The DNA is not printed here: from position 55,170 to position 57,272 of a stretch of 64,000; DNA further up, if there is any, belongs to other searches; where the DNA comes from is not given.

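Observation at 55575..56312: A complete TIM-barrel (xylose-isomerase/AP-endonuclease-2-like) domain is inserted inside the catalytic Rossmann fold of Trm5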

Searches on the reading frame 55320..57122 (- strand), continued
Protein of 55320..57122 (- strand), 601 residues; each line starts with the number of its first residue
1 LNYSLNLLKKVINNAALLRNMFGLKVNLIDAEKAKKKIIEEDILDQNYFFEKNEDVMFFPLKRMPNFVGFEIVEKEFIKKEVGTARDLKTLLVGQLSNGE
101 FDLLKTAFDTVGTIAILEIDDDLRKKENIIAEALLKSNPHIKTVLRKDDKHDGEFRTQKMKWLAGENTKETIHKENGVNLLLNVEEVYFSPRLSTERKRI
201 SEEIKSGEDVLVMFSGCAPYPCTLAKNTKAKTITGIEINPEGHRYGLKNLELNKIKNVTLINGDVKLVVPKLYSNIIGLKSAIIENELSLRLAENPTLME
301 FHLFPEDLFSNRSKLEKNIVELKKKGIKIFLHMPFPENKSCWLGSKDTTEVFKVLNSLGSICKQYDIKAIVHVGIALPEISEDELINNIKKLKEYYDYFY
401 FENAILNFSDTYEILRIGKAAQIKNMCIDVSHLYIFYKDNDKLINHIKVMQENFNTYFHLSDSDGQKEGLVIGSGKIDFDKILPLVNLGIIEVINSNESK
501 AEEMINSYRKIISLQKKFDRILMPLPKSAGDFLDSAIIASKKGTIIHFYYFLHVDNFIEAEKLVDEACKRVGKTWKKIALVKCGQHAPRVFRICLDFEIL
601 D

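Call 40: find_encoding_contigs(protein=P0072, flank=10000, max_places=2)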
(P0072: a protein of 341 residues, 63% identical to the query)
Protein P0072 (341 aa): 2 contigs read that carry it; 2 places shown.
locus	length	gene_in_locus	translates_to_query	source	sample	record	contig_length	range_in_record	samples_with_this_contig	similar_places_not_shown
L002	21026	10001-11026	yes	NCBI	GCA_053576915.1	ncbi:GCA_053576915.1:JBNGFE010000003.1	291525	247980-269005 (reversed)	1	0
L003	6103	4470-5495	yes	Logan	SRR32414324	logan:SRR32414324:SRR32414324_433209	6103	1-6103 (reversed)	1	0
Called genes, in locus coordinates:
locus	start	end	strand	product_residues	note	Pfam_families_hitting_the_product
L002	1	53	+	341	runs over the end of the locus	-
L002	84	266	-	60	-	PF13396:PLDc_N (weak)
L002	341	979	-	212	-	PF02308:MgtC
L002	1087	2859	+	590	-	PF08439:Peptidase_M3_N, PF01432:Peptidase_M3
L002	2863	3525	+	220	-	PF00702:Hydrolase, PF12710:HAD (weak), PF13419:HAD_2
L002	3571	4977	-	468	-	PF01704:UDPGP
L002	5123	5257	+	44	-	-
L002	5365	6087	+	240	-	-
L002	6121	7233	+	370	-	-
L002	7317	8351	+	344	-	PF00752:XPG_N, PF00867:XPG_I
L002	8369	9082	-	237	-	-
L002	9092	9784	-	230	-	-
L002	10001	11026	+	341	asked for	PF18093:Trm5_N, PF25133:TYW2_N_2, PF02475:TRM5-TYW2_MTfase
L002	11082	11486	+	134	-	PF05014:Nuc_deoxyrib_tr (weak)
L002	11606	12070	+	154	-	-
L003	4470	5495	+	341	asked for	PF18093:Trm5_N, PF25133:TYW2_N_2, PF02475:TRM5-TYW2_MTfase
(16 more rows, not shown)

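Call 57: find_related_loci(query=A3, collection=genome_contigs, flank=4000)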
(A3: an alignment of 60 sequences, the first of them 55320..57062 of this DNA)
Query A3 (581 aa) in genome_contigs; peptide patterns used: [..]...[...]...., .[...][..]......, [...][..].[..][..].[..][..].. (x = any residue, [..] = any of these).
600 stretches matched a pattern (row limit reached: there are more); 561 encode a relative of the query (tblastn E <= 1e-3); the best 80 are kept; 80 distinct loci.
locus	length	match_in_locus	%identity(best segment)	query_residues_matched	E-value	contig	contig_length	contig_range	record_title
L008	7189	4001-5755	65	4-581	0e+0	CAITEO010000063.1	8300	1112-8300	uncultured Candidatus Woesearchaeota archaeon isolate AlinenSediments_bin-1271 genome assembly, contig: bin-1271:063/101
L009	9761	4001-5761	59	1-581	0e+0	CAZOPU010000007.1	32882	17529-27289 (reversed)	MAG TPA_asm: uncultured Methanosarcinales archaeon isolate SRP167436_co1_361 genome assembly, contig: NODE_1870_length_3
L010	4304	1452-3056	56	47-580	0e+0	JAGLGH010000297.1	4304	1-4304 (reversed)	MAG: Nanoarchaeota archaeon isolate RS_10_27 ROV157_10.bin.27.fa_297, whole genome shotgun sequence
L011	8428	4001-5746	52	4-580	0e+0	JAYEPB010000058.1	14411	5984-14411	MAG: Nanoarchaeota archaeon isolate MAG014 MAG014_58, whole genome shotgun sequence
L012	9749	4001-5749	50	1-580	4e-180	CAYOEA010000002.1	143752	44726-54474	MAG TPA_asm: uncultured Methanosarcinales archaeon isolate binchicken_co47_10 genome assembly, contig: NODE_43_length_14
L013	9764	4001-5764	50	1-580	7e-177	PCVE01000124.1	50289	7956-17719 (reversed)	MAG: Candidatus Woesearchaeota archaeon CG11_big_fil_rev_8_21_14_0_20_43_8 CG11_8_21_14_0.20_scaffold_454_c, whole genom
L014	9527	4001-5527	55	76-580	1e-176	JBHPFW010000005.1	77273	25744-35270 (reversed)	Nanoarchaeota archaeon isolate SAG AM-311-K23 NODE_5_length_77273_cov_29.420070, whole genome shotgun sequence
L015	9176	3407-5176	48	1-579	1e-164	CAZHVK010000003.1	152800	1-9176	MAG TPA_asm: uncultured Methanosarcinales archaeon isolate binchicken_co330_8 genome assembly, contig: NODE_51_length_15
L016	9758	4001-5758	47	1-580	1e-146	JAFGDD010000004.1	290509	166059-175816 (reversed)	MAG: Candidatus Woesearchaeota archaeon isolate Zod_Metabat.1155 k87_2261361, whole genome shotgun sequence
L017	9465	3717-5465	46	1-580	5e-142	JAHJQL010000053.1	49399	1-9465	MAG: Nanoarchaeota archaeon isolate OS_PC_MetaG.mb.107 OS_PC_MetaG.mb.107_k141_404344, whole genome shotgun sequence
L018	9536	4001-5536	48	68-579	9e-139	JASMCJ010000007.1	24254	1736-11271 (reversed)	MAG: Candidatus Woesearchaeota archaeon isolate ETNP3_MAG_14 c_000000189112, whole genome shotgun sequence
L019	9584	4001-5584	46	68-580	1e-137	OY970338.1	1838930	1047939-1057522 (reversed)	MAG: uncultured Candidatus Woesearchaeota archaeon isolate MFD02416.bin.c.18 genome assembly, chromosome: 1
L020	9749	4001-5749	43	10-579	2e-132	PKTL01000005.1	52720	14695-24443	MAG: Candidatus Woesearchaeota archaeon isolate BM511 sc_326, whole genome shotgun sequence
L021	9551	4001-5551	43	68-581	4e-128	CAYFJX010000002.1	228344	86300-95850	MAG TPA_asm: uncultured Methanosarcinales archaeon isolate ERP019367_co2_72 genome assembly, contig: NODE_52_length_2283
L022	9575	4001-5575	43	58-580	4e-127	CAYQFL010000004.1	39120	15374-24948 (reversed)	MAG TPA_asm: uncultured Methanosarcinales archaeon isolate binchicken_co256_894 genome assembly, contig: NODE_1424_lengt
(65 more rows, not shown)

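Call 58: search_solved_structures(query=window:55320-57062:-, max_evalue=1e-30, show_alignments=4)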
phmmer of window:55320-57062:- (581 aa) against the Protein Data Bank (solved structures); distinct sequences matched with E-value up to 1e-30: 4.
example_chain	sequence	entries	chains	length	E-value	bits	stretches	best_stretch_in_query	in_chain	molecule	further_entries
5yac_A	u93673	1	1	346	4.3e-48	167.3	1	3-247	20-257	tRNA (guanine(37)-N1)-methyltransferase Trm5b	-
5wt1_A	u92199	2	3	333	1.8e-39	138.8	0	1-252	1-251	tRNA (guanine(37)-N1)-methyltransferase Trm5a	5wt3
5hji_A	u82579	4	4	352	2.4e-39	138.4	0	1-252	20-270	tRNA (guanine(37)-N1)-methyltransferase Trm5a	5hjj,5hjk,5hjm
2yx1_A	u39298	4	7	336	5.2e-35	124.1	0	4-246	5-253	Hypothetical protein MJ0883 | Uncharacterized protein MJ0883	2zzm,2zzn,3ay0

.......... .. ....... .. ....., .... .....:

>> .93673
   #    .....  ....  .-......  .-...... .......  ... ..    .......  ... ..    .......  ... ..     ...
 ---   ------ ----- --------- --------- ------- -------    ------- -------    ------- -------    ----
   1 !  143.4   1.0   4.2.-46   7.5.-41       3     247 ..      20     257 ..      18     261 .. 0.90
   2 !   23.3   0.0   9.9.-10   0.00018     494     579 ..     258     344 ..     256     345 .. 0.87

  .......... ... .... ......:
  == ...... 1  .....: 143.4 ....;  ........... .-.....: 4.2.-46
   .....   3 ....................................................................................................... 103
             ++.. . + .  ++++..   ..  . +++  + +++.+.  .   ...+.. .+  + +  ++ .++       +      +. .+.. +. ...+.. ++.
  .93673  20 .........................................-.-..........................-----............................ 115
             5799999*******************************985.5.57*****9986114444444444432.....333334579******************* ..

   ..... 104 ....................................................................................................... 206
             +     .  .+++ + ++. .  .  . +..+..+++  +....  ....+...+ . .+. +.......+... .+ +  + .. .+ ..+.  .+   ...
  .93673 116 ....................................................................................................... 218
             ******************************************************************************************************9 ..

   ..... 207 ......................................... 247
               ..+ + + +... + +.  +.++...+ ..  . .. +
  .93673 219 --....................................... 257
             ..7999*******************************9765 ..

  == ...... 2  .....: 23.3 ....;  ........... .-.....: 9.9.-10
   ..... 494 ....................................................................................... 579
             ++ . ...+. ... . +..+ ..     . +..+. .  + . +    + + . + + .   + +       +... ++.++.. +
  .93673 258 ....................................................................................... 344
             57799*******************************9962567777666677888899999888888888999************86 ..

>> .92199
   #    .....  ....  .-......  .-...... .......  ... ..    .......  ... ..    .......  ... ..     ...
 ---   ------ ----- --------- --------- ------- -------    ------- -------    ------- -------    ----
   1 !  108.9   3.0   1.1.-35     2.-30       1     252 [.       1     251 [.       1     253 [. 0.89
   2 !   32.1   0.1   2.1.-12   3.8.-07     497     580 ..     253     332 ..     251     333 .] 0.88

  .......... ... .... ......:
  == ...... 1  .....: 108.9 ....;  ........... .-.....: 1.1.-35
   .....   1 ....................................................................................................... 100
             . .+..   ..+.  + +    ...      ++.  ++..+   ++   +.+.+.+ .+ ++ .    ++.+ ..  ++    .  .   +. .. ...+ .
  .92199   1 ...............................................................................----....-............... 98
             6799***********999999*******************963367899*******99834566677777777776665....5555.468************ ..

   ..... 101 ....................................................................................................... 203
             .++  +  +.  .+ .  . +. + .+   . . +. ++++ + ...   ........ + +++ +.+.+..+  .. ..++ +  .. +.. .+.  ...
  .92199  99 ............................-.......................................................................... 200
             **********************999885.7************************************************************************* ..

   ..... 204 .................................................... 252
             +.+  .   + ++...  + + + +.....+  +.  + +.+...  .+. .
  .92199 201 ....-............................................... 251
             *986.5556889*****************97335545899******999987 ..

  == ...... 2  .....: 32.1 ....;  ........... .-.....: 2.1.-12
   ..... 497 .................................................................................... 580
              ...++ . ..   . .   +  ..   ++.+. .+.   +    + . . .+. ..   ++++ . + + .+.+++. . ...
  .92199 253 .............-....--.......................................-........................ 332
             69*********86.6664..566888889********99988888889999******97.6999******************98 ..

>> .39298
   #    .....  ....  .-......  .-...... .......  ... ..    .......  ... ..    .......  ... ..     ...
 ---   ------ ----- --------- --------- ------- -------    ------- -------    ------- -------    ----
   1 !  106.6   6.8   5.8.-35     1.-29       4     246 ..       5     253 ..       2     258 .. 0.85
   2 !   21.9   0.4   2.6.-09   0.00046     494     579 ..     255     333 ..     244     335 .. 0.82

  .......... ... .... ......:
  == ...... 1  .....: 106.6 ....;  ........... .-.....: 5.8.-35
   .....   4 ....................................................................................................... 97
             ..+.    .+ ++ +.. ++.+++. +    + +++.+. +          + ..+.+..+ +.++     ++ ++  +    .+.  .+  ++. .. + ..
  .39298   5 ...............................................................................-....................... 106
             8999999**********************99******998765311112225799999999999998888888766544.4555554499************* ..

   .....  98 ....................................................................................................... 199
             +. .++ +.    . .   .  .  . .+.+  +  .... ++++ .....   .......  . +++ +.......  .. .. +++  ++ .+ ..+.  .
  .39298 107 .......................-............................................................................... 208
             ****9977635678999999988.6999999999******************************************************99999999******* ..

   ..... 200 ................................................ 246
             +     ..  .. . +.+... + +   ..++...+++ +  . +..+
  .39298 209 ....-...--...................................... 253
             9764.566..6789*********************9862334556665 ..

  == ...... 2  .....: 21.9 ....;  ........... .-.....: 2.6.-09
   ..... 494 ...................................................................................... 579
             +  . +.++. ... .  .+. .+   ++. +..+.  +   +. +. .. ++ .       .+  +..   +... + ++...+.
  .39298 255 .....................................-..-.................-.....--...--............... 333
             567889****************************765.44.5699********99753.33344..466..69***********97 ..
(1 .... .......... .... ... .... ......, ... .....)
